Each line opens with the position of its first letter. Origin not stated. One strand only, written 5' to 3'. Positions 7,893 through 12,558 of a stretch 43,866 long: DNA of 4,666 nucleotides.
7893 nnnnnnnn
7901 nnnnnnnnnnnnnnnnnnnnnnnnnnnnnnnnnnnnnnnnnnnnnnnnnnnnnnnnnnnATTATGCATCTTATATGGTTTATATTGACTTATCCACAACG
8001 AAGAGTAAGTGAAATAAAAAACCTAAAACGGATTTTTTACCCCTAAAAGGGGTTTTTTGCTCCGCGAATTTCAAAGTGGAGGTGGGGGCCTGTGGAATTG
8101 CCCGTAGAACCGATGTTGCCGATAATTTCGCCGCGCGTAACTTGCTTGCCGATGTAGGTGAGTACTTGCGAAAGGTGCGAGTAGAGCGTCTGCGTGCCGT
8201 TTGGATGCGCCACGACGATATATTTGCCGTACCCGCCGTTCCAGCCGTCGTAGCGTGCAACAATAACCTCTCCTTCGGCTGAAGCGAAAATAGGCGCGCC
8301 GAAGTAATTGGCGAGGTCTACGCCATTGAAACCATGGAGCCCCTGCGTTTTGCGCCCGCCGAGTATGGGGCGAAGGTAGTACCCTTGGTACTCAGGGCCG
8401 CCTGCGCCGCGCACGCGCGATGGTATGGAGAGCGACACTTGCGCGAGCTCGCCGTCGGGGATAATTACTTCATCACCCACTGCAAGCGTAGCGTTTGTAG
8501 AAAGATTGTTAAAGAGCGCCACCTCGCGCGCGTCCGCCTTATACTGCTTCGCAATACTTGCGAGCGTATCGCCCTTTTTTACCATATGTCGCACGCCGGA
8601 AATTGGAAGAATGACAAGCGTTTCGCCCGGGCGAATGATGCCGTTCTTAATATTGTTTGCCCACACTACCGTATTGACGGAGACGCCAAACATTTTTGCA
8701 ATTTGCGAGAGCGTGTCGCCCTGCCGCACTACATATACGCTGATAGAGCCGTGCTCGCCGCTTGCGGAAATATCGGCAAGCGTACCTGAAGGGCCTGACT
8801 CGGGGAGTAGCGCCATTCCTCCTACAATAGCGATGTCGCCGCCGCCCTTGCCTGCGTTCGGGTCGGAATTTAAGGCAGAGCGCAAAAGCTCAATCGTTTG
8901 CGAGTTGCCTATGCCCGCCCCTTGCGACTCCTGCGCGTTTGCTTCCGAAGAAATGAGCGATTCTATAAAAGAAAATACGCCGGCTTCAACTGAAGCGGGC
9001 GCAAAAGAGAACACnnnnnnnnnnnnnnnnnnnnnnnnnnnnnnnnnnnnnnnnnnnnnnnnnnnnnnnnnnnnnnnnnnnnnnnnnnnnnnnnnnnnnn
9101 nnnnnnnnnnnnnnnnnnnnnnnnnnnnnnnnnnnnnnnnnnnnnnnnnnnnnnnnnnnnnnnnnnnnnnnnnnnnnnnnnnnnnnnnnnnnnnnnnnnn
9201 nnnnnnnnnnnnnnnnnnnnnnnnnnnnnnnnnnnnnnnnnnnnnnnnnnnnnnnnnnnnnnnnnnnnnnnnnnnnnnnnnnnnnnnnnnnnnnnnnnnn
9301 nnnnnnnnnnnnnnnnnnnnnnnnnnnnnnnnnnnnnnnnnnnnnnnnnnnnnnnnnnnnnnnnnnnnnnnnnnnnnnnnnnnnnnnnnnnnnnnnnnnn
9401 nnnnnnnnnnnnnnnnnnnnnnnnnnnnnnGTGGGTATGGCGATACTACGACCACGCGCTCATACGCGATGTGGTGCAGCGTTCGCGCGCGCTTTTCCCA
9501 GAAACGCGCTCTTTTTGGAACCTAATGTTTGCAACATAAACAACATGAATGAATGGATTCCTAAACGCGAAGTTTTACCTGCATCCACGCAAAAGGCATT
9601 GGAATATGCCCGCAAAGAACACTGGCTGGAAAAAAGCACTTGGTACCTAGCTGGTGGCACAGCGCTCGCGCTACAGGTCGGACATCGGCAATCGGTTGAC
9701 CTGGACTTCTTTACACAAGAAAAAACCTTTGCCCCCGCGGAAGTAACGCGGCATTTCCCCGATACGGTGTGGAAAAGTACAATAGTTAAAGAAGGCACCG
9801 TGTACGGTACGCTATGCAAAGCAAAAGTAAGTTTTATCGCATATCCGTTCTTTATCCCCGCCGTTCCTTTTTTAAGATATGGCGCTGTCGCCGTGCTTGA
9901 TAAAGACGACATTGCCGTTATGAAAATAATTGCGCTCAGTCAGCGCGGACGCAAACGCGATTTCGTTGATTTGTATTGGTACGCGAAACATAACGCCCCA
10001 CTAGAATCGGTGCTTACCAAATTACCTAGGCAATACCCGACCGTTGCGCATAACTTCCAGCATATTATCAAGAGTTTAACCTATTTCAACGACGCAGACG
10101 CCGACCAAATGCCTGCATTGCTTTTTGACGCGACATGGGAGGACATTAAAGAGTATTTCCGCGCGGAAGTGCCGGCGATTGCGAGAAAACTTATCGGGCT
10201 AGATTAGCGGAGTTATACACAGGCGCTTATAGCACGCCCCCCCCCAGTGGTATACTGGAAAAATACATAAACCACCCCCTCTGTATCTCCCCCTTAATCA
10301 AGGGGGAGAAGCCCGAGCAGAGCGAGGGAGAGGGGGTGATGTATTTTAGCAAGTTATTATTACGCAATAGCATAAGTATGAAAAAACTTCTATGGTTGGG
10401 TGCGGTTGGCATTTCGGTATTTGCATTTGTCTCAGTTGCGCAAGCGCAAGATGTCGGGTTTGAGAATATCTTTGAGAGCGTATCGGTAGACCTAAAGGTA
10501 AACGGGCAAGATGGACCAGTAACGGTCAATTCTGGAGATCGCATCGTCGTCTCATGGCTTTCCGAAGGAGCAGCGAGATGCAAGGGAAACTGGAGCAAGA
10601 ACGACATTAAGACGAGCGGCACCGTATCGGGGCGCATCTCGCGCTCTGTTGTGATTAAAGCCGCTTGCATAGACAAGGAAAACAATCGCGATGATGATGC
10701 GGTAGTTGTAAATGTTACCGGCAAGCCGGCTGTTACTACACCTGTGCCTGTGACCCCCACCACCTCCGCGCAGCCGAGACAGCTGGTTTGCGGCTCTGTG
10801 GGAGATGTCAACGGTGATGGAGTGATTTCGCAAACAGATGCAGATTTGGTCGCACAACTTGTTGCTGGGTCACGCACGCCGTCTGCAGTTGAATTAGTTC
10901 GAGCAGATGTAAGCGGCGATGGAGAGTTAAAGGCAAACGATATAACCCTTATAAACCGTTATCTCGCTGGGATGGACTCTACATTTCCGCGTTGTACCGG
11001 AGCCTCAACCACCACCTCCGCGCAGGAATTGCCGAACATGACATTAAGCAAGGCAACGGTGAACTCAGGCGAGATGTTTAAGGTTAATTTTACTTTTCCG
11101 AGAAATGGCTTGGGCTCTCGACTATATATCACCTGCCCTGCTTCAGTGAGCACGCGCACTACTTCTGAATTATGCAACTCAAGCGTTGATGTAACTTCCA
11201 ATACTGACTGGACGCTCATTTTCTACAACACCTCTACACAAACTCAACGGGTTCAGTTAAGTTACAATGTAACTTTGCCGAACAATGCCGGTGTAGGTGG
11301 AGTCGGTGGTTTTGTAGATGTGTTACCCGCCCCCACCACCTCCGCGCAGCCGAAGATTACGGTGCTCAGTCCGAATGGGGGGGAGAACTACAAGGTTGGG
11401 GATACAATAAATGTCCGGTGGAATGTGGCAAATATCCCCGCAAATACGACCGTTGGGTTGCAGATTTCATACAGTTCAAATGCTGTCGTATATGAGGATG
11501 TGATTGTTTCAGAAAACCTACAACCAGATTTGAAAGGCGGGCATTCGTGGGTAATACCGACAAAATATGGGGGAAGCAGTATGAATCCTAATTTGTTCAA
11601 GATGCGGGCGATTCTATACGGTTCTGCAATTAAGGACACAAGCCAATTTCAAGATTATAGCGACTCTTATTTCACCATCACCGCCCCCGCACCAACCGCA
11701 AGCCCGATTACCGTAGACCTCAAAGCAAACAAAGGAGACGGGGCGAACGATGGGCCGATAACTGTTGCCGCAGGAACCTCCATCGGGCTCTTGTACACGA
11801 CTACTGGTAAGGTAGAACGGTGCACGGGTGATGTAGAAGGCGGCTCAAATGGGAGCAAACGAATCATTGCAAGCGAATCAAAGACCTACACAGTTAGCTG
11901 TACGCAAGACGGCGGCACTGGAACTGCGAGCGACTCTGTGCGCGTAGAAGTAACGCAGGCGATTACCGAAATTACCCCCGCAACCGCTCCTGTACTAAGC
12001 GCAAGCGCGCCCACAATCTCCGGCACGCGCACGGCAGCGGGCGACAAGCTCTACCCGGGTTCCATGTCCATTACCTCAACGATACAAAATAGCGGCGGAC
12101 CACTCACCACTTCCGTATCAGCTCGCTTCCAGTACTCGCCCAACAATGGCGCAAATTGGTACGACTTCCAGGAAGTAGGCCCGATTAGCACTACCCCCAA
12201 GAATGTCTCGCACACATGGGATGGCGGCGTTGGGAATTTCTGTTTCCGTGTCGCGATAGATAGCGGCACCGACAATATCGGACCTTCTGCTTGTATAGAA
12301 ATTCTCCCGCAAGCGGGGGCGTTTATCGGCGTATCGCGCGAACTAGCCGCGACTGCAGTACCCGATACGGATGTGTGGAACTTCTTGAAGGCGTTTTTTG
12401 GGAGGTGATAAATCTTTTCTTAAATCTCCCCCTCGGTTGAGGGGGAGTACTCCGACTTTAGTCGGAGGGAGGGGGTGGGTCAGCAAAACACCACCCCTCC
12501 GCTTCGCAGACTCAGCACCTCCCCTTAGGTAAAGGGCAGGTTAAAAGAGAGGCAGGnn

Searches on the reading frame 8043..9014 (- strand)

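Call 11: search_protein_families(library=pfam, proteins=[window:8043-9014:-])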
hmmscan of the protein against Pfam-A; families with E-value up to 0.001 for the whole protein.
window:8043-9014:- (323 aa): 5 families
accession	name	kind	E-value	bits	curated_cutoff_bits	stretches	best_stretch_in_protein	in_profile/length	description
PF01551.29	Peptidase_M23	-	2.1e-28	98.8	28.7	1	230-321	4-92/96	Peptidase family M23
PF01476.26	LysM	-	1.1e-23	83.3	20.9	2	94-135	1-42/43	LysM domain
PF23473.1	LysM3_LYK4_5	-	2.2e-13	50.5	29.3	1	94-134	5-44/48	LYK4/5 LysM3 domain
PF23446.1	LysM1_NFP_LYK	-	3.8e-09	37.7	36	0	150-186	17-54/60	NFP/LYK LysM1 domain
PF23462.1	LysM3_NFP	-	1.8e-07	32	28.1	0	94-124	5-35/48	NFP LysM3 domain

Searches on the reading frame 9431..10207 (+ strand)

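Call 11: search_protein_families(library=pfam, proteins=[window:9431-10207:+])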
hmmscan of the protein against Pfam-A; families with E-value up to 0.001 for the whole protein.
window:9431-10207:+ (258 aa): 1 family
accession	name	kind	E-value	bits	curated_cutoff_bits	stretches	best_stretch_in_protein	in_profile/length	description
PF08843.17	AbiEii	-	1.9e-17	64.5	22.5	2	152-248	132-228/238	Nucleotidyl transferase AbiEii toxin, Type IV TA system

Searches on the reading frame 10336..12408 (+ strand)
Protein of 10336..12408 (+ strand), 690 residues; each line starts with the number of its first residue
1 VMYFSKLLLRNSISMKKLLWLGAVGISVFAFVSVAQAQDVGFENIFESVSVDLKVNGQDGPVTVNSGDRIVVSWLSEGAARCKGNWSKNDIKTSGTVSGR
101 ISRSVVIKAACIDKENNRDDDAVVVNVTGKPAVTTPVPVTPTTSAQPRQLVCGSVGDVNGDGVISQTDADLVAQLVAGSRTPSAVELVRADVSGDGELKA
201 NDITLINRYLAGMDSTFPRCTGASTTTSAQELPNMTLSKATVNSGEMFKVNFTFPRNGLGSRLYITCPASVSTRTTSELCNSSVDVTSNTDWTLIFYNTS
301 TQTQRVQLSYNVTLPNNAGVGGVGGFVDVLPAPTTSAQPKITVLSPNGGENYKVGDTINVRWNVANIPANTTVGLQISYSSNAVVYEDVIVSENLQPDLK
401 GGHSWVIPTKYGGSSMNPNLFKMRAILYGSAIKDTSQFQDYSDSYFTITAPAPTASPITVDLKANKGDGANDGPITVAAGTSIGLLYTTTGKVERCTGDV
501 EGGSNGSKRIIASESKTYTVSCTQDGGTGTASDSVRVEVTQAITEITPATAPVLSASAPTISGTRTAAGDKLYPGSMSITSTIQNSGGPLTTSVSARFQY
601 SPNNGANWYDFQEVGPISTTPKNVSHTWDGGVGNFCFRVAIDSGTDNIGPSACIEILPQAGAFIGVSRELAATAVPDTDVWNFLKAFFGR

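Call 11: search_protein_families(library=pfam, proteins=[window:10336-12408:+])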
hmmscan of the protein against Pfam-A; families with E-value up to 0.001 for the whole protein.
window:10336-12408:+ (690 aa): 1 family
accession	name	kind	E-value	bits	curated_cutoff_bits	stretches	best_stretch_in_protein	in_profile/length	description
PF00404.24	Dockerin_1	-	3.2e-11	43.7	22.9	1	156-210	2-56/57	Dockerin type I domain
